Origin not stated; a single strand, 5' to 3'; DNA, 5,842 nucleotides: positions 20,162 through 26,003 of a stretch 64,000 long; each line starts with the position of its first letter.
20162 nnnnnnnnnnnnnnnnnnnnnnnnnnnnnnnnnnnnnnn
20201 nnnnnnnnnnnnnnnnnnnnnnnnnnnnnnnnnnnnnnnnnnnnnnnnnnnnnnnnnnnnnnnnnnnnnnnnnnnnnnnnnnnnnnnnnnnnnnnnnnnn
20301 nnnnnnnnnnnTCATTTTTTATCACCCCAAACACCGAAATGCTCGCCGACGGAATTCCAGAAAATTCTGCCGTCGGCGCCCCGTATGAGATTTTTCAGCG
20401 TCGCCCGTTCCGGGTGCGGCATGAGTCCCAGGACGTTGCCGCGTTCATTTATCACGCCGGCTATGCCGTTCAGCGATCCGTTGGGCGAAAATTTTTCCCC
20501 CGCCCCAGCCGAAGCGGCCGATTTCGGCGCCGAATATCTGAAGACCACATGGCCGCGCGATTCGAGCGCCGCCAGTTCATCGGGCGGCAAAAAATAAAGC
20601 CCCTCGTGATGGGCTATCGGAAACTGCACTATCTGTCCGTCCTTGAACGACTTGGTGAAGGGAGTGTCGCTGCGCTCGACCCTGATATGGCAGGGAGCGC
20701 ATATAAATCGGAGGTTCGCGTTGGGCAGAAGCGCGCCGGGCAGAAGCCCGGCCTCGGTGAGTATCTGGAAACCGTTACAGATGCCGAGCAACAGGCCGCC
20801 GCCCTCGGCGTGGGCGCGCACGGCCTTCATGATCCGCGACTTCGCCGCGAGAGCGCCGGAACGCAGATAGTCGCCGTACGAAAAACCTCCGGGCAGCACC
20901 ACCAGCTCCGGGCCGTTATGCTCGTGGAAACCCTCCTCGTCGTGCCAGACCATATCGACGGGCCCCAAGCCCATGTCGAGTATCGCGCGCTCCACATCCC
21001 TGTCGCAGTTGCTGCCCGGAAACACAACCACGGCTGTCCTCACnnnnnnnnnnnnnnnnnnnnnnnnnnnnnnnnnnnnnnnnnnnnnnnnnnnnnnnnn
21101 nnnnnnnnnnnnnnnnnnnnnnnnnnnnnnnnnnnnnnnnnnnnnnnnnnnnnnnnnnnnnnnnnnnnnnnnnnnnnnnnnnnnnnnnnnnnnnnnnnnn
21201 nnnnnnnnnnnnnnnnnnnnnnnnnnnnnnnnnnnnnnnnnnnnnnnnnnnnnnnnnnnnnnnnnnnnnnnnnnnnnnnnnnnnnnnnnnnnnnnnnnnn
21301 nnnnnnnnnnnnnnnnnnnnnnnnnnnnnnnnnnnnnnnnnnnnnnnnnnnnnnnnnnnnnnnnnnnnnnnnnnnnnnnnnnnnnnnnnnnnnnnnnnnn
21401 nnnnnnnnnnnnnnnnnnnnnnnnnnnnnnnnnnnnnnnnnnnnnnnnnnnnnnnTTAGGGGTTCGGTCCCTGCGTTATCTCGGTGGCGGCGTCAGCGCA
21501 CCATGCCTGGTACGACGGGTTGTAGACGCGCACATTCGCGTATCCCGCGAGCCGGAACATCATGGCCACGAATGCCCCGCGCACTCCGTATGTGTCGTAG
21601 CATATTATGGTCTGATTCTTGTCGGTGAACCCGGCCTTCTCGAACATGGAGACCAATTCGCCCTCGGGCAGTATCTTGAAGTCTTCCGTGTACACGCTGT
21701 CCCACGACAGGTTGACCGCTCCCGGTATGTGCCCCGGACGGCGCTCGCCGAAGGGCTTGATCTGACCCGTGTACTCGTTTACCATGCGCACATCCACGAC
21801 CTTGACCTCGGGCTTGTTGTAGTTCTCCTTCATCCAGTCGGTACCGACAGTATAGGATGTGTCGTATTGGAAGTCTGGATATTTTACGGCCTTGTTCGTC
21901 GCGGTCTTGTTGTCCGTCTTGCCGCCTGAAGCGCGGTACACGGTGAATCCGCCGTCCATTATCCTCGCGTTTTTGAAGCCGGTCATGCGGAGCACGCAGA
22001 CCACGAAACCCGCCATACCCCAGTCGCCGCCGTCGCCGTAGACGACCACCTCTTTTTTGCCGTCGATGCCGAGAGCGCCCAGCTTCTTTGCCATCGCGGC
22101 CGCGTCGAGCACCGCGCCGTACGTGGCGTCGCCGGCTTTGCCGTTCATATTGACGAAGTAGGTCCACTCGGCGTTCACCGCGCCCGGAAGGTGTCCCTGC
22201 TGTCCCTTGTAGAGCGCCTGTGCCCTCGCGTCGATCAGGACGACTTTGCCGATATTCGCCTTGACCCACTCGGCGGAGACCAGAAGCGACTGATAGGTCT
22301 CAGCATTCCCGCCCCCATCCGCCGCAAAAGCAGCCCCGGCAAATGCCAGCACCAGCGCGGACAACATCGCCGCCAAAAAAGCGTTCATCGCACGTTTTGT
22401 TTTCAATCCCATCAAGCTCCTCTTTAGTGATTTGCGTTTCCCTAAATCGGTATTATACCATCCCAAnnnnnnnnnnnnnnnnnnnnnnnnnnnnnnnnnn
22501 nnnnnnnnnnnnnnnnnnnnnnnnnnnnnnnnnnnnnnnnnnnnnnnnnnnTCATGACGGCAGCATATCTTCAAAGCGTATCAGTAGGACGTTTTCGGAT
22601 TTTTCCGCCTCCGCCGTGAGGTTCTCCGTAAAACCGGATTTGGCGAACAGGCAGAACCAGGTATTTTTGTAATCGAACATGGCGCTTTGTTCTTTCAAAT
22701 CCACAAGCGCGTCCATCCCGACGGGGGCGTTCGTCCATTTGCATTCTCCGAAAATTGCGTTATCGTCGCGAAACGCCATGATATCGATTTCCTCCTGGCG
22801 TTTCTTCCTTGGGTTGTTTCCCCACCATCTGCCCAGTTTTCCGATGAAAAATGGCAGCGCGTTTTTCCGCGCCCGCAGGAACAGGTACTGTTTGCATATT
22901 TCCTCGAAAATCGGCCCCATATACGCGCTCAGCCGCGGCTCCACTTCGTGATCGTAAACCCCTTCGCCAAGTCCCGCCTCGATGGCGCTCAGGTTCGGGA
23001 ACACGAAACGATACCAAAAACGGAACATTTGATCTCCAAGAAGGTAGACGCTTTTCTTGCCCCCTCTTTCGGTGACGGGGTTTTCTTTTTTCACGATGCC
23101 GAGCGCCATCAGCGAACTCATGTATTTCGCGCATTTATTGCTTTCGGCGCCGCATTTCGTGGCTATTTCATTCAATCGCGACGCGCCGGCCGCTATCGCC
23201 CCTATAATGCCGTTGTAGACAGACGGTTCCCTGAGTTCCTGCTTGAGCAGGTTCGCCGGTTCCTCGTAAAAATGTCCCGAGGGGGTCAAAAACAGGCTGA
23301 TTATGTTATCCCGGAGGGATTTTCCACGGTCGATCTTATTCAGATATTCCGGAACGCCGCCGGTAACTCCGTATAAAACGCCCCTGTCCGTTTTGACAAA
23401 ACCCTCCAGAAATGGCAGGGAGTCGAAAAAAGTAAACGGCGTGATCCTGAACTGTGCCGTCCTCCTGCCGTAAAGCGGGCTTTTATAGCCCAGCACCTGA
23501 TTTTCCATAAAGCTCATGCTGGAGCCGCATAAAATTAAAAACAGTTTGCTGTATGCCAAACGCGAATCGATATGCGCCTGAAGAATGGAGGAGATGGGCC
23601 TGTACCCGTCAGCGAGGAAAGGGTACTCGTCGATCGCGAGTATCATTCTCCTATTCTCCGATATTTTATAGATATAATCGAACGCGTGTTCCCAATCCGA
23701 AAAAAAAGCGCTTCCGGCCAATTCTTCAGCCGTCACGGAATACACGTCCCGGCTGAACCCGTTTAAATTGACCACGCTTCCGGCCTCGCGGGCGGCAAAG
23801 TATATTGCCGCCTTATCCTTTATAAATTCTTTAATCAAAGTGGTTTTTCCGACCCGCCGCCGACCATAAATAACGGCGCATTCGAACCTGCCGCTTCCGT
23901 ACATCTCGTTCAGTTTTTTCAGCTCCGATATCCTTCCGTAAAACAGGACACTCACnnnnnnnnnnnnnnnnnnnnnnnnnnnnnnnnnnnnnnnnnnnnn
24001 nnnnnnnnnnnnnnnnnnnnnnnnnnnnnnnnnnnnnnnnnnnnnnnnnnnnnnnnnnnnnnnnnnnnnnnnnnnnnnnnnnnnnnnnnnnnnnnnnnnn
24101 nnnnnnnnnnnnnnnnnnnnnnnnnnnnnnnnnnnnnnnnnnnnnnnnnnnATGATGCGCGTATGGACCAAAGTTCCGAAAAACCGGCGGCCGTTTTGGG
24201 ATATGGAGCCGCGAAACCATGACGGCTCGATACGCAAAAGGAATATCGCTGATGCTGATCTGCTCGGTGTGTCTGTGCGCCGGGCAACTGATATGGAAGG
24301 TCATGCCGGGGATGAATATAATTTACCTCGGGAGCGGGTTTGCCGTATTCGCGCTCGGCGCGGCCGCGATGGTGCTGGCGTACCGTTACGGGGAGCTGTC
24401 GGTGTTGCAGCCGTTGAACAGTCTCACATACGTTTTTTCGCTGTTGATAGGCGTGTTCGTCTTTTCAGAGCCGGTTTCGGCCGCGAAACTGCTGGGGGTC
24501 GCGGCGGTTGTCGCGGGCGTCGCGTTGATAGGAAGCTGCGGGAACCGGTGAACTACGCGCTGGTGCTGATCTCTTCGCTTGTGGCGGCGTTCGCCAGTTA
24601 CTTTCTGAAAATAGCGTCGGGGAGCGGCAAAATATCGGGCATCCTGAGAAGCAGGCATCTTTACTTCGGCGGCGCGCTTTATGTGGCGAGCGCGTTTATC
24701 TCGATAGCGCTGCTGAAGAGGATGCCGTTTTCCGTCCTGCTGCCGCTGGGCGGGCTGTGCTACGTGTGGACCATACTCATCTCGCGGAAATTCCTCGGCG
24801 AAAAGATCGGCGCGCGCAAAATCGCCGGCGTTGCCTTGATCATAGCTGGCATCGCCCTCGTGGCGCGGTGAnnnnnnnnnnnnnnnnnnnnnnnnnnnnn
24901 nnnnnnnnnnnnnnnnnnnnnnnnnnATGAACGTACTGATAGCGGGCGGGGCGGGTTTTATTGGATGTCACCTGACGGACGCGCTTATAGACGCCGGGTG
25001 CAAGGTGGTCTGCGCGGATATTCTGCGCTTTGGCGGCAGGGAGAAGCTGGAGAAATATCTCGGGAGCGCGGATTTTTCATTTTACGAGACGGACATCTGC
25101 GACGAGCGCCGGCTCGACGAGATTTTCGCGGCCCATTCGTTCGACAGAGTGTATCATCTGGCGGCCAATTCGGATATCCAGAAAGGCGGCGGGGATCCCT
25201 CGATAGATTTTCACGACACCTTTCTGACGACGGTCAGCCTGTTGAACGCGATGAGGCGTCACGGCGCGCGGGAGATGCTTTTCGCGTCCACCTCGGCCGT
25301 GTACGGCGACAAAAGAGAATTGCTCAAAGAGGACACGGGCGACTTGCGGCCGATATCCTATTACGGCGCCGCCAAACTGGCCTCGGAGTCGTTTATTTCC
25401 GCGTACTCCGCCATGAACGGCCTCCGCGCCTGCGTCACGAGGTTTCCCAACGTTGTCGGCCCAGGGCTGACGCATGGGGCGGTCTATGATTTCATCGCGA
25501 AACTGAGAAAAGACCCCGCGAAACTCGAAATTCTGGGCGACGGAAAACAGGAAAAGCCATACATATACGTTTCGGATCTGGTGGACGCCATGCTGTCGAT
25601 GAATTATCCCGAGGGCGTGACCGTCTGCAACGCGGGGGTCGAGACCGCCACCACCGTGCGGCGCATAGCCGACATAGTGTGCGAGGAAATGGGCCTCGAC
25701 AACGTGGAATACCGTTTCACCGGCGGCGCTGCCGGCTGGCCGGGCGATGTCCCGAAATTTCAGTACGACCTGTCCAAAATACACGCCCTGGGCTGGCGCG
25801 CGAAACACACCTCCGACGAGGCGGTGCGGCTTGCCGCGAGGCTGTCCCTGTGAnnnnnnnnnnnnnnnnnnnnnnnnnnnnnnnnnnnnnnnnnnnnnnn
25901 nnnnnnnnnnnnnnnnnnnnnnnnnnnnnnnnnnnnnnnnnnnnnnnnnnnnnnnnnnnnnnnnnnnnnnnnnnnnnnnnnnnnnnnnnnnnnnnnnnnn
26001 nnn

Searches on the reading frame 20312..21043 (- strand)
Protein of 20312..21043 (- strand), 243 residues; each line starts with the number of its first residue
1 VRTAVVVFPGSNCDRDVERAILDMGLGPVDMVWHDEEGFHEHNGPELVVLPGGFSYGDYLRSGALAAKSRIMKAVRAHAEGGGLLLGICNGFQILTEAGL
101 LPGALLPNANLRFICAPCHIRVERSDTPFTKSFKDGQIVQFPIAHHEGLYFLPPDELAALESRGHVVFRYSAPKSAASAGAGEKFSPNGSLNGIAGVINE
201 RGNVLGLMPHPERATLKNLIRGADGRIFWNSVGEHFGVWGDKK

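Call 22: search_protein_families(library=pfam, proteins=[window:20312-21043:-], max_evalue=0.001)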
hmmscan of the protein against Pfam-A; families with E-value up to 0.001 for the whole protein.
window:20312-21043:- (243 aa): 3 families
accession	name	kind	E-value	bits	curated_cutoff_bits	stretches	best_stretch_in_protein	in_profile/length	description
PF13507.12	GATase_5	-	1.3e-39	136.3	27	1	2-216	3-231/260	CobB/CobQ-like glutamine amidotransferase domain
PF07685.20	GATase_3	-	2.7e-07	30.8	27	1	43-97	39-90/196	CobB/CobQ-like glutamine amidotransferase domain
PF01965.30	DJ-1_PfpI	-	1.1e-06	29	26.6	1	45-103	62-115/165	DJ-1/PfpI family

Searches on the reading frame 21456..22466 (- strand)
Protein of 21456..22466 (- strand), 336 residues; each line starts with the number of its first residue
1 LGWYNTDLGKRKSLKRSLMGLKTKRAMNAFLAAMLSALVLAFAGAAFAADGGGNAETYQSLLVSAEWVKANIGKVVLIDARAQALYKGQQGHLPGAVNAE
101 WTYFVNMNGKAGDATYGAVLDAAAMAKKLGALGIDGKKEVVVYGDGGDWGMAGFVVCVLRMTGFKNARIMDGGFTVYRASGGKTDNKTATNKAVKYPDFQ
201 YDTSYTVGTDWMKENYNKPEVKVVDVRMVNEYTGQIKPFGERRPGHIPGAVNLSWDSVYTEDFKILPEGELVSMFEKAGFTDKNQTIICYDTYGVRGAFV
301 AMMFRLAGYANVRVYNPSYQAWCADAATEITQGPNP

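Call 6: search_protein_families(library=pfam, proteins=[window:21456-22466:-], max_evalue=0.01)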
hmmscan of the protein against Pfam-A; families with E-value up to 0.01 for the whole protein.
window:21456-22466:- (336 aa): 1 family
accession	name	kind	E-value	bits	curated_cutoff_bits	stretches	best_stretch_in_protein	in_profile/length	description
PF00581.25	Rhodanese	-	4e-36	124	22.2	2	210-324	3-101/102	Rhodanese-like domain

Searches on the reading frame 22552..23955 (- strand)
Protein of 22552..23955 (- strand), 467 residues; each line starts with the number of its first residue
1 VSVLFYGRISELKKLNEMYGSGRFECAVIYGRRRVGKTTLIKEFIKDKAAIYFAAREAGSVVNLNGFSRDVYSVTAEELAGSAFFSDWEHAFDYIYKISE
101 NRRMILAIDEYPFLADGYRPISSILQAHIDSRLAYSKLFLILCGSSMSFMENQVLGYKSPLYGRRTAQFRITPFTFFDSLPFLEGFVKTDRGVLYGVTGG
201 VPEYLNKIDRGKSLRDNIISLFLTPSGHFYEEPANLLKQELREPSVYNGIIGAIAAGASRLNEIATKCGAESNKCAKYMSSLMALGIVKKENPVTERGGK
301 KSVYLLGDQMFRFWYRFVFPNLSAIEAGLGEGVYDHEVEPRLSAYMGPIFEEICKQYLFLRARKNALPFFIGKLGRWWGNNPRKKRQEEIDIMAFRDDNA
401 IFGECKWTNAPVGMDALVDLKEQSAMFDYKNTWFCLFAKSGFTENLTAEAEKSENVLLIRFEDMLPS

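Call 6: search_protein_families(library=pfam, proteins=[window:22552-23955:-], max_evalue=0.01)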
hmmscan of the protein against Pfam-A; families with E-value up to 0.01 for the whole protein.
window:22552-23955:- (467 aa): 7 families
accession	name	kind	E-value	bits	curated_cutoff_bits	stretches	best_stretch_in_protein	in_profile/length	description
PF03008.20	DUF234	-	2.6e-26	92.4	22.5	1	314-409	1-91/100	Archaea bacterial proteins of unknown function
PF01637.24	ATPase_2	-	1.7e-23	84.1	33.2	1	5-207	1-224/225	ATPase domain predominantly from Archaea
PF13173.12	AAA_14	-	2e-08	34.7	27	1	26-176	4-125/129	AAA domain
PF13191.12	AAA_16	-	8.4e-05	23.6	32.6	1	5-58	2-60/167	AAA ATPase domain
PF05621.17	TniB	-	0.00014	21.8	22.4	1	10-62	21-73/189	Bacterial TniB protein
PF13401.12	AAA_22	-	0.0011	19.7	27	1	26-114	7-96/130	AAA domain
PF04471.18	Mrr_cat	-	0.0038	17.8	21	1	384-463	30-110/115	Restriction endonuclease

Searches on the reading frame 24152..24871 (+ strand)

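Call 6: search_protein_families(library=pfam, proteins=[window:24152-24871:+], max_evalue=0.01)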
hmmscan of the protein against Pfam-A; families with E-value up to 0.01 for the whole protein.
window:24152-24871:+ (239 aa): 1 family
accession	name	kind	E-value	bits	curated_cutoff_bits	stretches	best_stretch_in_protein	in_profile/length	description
PF00892.27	EamA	-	8.9e-07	29.7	28.2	1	136-238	32-134/135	EamA-like transporter family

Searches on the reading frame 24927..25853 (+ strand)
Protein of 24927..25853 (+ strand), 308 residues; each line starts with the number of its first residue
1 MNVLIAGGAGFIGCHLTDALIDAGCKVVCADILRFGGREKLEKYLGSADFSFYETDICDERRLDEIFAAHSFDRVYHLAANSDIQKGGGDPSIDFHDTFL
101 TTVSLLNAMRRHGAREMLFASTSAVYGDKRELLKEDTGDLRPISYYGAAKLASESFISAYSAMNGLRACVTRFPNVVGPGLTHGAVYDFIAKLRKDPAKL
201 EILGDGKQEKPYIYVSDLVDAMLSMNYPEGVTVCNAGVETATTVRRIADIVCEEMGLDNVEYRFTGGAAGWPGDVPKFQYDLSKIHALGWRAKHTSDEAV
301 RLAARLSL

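Call 6: search_protein_families(library=pfam, proteins=[window:24927-25853:+], max_evalue=0.01)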
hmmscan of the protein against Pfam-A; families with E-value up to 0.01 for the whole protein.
window:24927-25853:+ (308 aa): 9 families
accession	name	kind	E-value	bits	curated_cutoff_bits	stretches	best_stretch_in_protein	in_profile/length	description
PF01370.27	Epimerase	-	1.7e-51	175.4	20.9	1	3-225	1-224/240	NAD dependent epimerase/dehydratase family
PF16363.11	GDP_Man_Dehyd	-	3.6e-46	158.6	27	1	4-301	1-330/332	GDP-mannose 4,6 dehydratase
PF04321.23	RmlD_sub_bind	-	1.2e-13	51.3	27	1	1-224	1-195/287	RmlD substrate binding domain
PF01073.25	3Beta_HSD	-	1.4e-12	47.6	22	1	4-222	1-225/280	3-beta hydroxysteroid dehydrogenase/isomerase family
PF02719.21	Polysacc_synt_2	-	2e-09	37.5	20.2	1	3-178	1-173/293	Polysaccharide biosynthesis protein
PF07993.18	NAD_binding_4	-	2.2e-05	24.2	20.1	1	69-179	86-210/258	Male sterility protein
PF00106.31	adh_short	-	0.00015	21.8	26.6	1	2-88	2-91/195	short chain dehydrogenase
PF13460.12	NAD_binding_10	-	0.0002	21.7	27.2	1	7-157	1-131/184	NAD(P)H-binding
PF13561.12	adh_short_C2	-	0.0095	16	27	0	12-70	8-67/236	Enoyl-(Acyl carrier protein) reductase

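Call 10: find_encoding_contigs(protein=window:24927-25853:+, flank=10000, max_places=10)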
Protein window:24927-25853:+ (308 aa): no gene with exactly this product is on record in the collection.
